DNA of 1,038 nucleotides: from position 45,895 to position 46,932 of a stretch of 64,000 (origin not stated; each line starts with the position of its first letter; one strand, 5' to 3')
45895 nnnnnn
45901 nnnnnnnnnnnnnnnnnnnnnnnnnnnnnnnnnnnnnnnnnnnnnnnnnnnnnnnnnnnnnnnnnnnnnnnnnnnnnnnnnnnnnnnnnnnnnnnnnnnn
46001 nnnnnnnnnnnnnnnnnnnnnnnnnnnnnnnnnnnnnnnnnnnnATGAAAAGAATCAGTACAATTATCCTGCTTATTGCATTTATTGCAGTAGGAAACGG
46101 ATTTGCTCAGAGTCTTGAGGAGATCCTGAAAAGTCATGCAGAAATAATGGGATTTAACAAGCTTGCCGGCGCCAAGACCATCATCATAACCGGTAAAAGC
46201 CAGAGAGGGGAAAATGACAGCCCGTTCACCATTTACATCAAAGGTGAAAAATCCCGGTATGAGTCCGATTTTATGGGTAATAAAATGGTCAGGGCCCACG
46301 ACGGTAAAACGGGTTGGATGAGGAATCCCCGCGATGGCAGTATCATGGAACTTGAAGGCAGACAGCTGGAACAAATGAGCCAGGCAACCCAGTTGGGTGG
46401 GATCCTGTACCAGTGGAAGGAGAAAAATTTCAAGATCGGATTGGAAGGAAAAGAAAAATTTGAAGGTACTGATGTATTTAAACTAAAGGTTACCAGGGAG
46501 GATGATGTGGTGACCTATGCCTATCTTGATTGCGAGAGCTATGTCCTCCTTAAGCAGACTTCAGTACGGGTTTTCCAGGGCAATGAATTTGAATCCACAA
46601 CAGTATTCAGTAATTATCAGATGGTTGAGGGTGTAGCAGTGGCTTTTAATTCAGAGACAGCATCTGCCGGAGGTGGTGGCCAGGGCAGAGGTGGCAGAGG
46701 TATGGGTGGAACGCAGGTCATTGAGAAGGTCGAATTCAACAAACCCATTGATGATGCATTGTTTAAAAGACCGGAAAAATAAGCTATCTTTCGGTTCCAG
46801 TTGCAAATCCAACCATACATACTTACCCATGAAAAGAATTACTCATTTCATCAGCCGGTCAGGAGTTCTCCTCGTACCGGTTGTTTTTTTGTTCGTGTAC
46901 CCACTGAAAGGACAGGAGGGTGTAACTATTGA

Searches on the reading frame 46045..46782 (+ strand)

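Call 39: search_protein_families(library=pfam, proteins=[window:46045-46782:+], max_evalue=0.001)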
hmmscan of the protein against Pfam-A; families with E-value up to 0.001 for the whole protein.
window:46045-46782:+ (245 aa): 0 families

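Call 59: search_protein_families(library=ncbifam, proteins=[window:46045-46782:+], max_evalue=0.01)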
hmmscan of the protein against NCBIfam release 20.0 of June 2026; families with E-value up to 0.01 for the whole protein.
window:46045-46782:+ (245 aa): 1 family
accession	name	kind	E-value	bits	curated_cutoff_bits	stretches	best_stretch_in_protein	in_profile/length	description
NF003392.1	PRK04542.1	equivalog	0.00027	20.9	216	1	106-200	22-116/187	elongation factor P-like protein EfpL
